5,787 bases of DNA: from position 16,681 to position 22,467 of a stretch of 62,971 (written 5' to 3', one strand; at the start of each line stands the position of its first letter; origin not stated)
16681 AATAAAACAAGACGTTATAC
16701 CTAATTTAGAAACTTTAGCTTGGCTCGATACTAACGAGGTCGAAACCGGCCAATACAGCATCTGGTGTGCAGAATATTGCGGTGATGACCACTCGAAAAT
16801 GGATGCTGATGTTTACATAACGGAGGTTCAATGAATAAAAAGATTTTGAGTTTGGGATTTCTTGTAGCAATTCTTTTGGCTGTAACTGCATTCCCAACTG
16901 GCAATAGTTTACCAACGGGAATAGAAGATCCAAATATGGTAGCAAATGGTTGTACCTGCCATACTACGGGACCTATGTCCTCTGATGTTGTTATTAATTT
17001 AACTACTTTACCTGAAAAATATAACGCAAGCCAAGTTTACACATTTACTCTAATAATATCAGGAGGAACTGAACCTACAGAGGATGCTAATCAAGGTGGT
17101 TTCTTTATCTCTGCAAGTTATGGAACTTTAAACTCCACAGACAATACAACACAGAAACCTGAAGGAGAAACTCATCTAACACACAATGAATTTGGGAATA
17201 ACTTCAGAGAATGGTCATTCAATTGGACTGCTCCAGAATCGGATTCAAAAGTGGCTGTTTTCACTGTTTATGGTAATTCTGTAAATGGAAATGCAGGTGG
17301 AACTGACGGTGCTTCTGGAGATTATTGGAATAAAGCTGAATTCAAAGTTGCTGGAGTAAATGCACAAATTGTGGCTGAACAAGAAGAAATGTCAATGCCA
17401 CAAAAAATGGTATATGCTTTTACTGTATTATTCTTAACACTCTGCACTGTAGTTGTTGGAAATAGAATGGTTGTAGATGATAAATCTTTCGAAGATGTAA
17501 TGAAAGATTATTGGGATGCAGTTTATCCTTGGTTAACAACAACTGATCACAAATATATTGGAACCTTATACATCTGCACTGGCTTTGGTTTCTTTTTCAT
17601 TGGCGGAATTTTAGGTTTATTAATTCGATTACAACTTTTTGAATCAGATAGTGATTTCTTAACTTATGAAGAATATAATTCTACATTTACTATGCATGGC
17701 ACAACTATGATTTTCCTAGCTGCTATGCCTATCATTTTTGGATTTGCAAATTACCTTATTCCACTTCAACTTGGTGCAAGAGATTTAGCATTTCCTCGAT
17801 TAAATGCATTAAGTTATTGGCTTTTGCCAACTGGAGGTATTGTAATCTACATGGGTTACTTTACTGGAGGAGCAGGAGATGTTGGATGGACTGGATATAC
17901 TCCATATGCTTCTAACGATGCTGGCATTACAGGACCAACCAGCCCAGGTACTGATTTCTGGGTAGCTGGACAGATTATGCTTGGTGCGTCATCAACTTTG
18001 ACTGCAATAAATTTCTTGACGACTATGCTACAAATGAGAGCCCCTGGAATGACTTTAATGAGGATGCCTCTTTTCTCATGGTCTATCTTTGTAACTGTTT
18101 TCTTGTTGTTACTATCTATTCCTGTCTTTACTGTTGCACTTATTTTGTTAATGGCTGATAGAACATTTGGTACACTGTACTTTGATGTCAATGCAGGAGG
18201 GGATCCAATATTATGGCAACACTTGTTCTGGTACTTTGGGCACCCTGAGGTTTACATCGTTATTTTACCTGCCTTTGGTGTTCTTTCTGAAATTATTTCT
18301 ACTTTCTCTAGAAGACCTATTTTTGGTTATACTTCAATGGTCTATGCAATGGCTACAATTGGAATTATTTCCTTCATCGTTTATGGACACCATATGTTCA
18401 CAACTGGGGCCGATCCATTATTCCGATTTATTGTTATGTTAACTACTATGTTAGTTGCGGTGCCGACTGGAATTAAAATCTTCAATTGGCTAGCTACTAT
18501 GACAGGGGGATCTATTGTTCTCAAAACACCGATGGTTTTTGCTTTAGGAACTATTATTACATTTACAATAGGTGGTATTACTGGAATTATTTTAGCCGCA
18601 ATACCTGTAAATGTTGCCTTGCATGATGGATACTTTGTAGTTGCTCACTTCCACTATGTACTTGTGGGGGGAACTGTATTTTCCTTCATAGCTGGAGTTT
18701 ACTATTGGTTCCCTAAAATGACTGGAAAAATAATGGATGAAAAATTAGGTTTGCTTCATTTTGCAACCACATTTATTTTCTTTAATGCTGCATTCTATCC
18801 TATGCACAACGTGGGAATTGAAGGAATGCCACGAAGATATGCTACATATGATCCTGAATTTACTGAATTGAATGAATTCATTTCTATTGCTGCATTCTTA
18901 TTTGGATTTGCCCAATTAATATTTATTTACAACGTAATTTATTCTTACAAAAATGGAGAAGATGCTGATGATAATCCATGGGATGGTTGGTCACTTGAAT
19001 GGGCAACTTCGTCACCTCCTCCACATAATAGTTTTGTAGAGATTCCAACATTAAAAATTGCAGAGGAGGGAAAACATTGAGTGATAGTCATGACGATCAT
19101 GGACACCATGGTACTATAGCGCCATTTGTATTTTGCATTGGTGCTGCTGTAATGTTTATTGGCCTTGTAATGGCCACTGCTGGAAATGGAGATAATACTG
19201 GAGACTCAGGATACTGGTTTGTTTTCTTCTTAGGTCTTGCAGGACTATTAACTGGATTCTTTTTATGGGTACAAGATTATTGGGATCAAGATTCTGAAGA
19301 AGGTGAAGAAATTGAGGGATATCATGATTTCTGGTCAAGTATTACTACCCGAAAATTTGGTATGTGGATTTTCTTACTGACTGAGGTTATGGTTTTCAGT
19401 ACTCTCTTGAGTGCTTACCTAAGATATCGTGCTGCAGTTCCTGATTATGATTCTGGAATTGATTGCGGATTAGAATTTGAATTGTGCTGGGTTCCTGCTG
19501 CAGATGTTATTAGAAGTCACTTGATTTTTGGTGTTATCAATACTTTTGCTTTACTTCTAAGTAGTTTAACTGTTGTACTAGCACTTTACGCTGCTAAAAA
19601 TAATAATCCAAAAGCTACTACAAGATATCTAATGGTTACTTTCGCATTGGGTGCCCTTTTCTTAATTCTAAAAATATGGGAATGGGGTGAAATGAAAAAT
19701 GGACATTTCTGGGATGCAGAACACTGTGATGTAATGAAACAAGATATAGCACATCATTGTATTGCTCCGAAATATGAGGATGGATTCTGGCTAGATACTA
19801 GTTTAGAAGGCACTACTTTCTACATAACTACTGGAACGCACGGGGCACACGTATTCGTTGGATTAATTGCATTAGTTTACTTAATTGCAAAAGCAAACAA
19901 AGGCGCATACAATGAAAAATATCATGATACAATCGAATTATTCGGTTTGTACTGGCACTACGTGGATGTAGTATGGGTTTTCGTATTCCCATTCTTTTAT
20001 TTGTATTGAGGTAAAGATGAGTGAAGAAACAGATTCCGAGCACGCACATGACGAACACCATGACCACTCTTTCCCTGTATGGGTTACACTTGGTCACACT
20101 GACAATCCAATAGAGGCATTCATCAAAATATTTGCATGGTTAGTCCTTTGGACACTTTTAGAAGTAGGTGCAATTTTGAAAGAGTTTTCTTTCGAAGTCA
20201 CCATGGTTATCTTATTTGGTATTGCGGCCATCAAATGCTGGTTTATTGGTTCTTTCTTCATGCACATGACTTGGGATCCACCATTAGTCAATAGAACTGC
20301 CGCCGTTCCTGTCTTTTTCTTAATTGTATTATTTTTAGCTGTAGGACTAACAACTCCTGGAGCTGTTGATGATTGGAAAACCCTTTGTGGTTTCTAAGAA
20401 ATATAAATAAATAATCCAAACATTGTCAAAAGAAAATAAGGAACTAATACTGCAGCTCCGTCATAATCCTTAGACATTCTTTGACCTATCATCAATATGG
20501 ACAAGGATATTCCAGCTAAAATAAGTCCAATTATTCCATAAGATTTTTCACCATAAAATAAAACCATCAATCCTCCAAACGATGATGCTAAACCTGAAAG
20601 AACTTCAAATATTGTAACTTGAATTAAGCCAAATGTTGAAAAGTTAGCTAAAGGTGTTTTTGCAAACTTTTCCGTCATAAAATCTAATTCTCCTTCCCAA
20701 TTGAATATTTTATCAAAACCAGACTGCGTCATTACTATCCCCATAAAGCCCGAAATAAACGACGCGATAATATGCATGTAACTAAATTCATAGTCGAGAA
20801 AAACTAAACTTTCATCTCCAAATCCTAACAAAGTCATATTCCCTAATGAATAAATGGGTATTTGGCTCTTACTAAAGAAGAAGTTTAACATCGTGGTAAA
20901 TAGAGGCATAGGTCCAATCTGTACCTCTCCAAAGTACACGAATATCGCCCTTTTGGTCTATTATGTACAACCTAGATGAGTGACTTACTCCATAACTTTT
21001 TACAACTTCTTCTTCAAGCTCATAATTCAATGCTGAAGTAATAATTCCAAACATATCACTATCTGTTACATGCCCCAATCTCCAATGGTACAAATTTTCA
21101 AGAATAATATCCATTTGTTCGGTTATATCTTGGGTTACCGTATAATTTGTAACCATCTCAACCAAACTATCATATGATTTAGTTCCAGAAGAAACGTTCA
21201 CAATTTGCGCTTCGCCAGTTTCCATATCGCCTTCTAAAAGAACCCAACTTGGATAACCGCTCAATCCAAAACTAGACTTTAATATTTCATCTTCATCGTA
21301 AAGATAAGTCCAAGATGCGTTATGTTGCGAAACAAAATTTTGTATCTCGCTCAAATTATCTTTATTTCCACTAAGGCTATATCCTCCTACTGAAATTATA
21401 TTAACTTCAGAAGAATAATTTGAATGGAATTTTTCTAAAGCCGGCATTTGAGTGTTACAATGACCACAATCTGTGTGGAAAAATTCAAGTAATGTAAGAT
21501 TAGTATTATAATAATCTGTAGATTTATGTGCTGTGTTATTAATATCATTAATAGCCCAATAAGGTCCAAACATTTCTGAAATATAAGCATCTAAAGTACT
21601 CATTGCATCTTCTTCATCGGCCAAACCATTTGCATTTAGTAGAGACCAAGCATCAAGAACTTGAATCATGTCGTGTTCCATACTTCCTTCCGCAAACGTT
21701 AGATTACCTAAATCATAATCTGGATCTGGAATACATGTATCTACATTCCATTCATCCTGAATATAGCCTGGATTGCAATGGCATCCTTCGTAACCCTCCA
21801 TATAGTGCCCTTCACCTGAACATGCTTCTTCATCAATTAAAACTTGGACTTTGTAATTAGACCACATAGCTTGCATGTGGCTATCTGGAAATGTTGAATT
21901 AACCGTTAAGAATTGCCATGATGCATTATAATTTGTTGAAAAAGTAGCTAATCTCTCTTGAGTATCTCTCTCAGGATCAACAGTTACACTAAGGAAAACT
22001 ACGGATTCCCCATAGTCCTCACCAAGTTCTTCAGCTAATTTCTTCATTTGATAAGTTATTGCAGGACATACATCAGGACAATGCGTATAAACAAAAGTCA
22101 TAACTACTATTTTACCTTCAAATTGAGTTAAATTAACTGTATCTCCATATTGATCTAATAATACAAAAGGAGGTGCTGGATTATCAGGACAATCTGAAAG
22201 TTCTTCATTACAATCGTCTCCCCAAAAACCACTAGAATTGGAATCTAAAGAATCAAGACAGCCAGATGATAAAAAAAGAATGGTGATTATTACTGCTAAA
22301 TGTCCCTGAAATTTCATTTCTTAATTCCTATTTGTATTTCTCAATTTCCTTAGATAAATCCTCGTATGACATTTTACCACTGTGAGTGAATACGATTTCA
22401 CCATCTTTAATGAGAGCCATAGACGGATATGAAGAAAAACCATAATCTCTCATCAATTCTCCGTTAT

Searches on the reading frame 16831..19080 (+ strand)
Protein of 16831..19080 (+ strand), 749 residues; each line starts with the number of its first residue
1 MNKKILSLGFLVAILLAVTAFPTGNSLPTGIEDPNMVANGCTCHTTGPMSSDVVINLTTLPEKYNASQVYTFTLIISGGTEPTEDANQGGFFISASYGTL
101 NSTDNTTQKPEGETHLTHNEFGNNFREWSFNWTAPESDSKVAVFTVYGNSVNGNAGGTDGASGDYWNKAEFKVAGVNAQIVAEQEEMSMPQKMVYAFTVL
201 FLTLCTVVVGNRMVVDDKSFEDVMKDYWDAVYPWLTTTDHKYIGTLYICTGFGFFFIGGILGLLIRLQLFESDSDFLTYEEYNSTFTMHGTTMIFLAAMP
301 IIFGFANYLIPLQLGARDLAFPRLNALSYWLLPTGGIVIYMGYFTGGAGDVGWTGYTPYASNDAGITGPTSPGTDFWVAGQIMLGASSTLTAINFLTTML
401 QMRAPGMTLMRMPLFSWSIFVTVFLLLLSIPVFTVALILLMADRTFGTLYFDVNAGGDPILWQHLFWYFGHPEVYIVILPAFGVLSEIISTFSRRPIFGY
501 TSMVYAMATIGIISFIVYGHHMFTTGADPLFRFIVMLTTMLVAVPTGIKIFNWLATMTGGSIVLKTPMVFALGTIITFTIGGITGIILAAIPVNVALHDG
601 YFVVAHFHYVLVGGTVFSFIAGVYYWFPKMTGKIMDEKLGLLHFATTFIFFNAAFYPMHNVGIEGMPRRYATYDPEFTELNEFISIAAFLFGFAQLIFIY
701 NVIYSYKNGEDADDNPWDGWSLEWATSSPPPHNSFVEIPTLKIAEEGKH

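Call 6: search_protein_families(library=pfam, proteins=[window:16831-19080:+], max_evalue=0.01)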
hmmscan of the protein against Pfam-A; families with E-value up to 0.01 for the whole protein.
window:16831-19080:+ (749 aa): 1 family
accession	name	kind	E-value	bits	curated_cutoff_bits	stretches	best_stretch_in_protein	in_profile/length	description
PF00115.25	COX1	-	8.4e-156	519.6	34.8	1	243-689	2-435/436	Cytochrome C and Quinol oxidase polypeptide I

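Call 83: search_protein_families(library=ncbifam, proteins=[window:16831-19080:+], max_evalue=10)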
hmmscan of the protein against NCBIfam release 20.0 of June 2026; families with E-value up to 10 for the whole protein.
window:16831-19080:+ (749 aa): 8 families
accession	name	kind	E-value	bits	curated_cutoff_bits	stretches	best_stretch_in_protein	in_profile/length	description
TIGR02891.1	CtaD_CoxA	equivalog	6e-210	698.2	670.75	1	234-740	1-503/504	cytochrome c oxidase subunit I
NF050116.1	cyt_aa3_Actin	exception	3.4e-186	620.1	880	1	234-742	2-508/522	aa3-type cytochrome oxidase subunit I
TIGR02882.1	QoxB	equivalog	3e-162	541.4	1015.5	1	228-742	37-551/643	cytochrome aa3 quinol oxidase subunit I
TIGR02843.1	CyoB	equivalog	2.4e-152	508.7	1020.35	1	195-743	11-559/646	cytochrome o ubiquinol oxidase subunit I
NF011592.0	PRK15017.1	equivalog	4.1e-128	429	1271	1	195-741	12-558/663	cytochrome o ubiquinol oxidase subunit I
NF041075.1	quin_ox_SoxB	equivalog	9.4e-28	97.4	700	1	278-705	35-453/468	proton pump complex quinol oxidase subunit SoxB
NF041895.1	choice_anch_V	domain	7.5e-24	84.5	42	1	11-171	2-149/150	choice-of-anchor V domain-containing protein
NF041894.1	MXAN_6652_fam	equivalog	1.3e-11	44.4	200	1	12-172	5-152/203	MXAN_6652 family MXYO-CTERM-anchored protein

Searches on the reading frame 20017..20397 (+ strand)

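Call 7: search_protein_families(library=pfam, proteins=[window:20017-20397:+], max_evalue=0.01)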
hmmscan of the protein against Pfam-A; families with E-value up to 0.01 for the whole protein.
window:20017-20397:+ (126 aa): 1 family
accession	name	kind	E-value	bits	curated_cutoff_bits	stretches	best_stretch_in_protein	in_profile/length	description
PF03626.19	COX4_pro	-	5e-11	43.3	28.9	1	36-106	1-71/72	Prokaryotic Cytochrome C oxidase subunit IV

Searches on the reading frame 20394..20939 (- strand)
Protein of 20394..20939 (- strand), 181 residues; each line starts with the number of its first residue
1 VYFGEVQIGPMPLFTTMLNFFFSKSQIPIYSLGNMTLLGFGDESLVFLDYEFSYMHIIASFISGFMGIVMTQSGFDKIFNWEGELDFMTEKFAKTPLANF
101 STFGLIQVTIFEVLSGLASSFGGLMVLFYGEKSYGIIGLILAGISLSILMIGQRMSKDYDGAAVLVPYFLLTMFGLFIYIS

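Call 7: search_protein_families(library=pfam, proteins=[window:20394-20939:-], max_evalue=0.01)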
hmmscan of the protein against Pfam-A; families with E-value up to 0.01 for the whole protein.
window:20394-20939:- (181 aa): 0 families

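Call 57: search_protein_families(library=ncbifam, proteins=[window:20394-20939:-], max_evalue=0.1)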
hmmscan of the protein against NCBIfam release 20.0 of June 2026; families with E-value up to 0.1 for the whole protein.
window:20394-20939:- (181 aa): 0 families

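Call 69: search_protein_families(library=pfam, proteins=[window:20394-20939:-], max_evalue=10)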
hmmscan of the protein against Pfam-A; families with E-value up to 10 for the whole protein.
window:20394-20939:- (181 aa): 2 families
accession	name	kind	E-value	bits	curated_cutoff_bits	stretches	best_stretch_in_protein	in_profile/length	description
PF07681.17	DoxX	-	0.013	16.6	23.6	1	65-127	8-60/85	DoxX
PF04123.18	DUF373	-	2.1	8.1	28.3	1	48-148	173-278/335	Domain of unknown function (DUF373)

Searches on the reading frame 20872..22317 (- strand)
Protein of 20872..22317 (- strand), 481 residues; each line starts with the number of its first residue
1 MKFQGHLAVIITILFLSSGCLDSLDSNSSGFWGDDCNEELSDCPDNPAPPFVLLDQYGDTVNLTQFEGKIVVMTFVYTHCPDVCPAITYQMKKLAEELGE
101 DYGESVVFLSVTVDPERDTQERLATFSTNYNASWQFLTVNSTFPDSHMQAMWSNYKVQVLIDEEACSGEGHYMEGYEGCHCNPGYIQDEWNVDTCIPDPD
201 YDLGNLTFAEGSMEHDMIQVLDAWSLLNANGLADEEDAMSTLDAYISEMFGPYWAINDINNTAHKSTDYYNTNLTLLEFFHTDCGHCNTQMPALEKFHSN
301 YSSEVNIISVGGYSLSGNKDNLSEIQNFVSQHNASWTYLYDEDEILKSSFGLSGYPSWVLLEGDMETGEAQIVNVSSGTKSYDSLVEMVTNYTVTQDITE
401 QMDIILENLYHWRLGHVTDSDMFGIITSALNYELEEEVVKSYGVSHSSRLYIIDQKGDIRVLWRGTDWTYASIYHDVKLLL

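Call 7: search_protein_families(library=pfam, proteins=[window:20872-22317:-], max_evalue=0.01)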
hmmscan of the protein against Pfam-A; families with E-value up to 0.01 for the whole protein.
window:20872-22317:- (481 aa): 7 families
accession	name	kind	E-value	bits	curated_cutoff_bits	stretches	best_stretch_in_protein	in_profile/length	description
PF02630.20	SCO1-SenC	-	1.7e-30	106.1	22.8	1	49-161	2-109/134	SCO1/SenC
PF00578.27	AhpC-TSA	-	9.5e-20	71.2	26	2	46-122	3-76/124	AhpC/TSA family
PF08534.16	Redoxin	-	1.2e-17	64.6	26.6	2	263-361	20-122/148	Redoxin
PF13905.12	Thioredoxin_8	-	1.1e-14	54.9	27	1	273-366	2-93/94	Thioredoxin-like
PF00085.26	Thioredoxin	-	1.2e-07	32.1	23.5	1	271-310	17-56/103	Thioredoxin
PF13728.12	TraF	-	0.00011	22.6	23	1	272-317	129-174/224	F plasmid transfer operon protein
PF13098.12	Thioredoxin_2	-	0.00014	22.6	27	0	67-127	4-68/104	Thioredoxin-like domain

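Call 57: search_protein_families(library=ncbifam, proteins=[window:20872-22317:-], max_evalue=0.1)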
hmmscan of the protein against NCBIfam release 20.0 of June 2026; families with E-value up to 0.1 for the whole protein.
window:20872-22317:- (481 aa): 12 families
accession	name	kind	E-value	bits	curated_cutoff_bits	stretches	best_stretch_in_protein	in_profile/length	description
NF002854.0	PRK03147.1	subfamily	1.1e-14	54.7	170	2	252-387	43-167/176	thiol-disulfide oxidoreductase ResA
NF006960.0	PRK09437.1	equivalog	9.9e-09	35.3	140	1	46-135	8-90/156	thioredoxin-dependent thiol peroxidase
TIGR02740.1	TraF-like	hypoth_equivalog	7.5e-07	28.7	232.25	1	275-319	172-216/276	TraF-like protein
NF041202.1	StoA_CxxC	exception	1.8e-06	27.9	210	1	274-366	54-143/163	endospore biogenesis thiol-disulfide oxidoreductase StoA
NF047697.1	ThioredTrxAClost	equivalog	3.3e-06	27.2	140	1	271-309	16-54/105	thioredoxin TrxA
TIGR01126.1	pdi_dom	equivalog_domain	1.1e-05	25.6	107.2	1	271-314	13-56/105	protein disulfide-isomerase domain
TIGR01068.1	thioredoxin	equivalog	6.5e-05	23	96.8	1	271-309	13-51/101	thioredoxin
NF010625.0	PRK14018.1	equivalog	0.00022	19.9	522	1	271-369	55-154/521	bifunctional peptide-methionine (S)-S-oxide reductase MsrA/peptide-methionine (R)-S-oxide reductase MsrB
NF047696.1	ThlDiSintTplARhiz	equivalog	0.00023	21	230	0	270-304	95-129/219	thiol:disulfide interchange protein TlpA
NF053656.1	redoxin_TUGYCR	domain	0.00042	20.2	100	1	266-320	21-80/146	TUGYCR motif thioredoxin fold (seleno)protein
TIGR02738.1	TrbB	equivalog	0.00045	19.9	132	1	270-323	48-101/153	type-F conjugative transfer system pilin assembly thiol-disulfide isomerase TrbB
NF053650.1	PerredPrxQDein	equivalog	0.0099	15.9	260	0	49-137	2-82/148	thioredoxin-dependent peroxiredoxin PrxQ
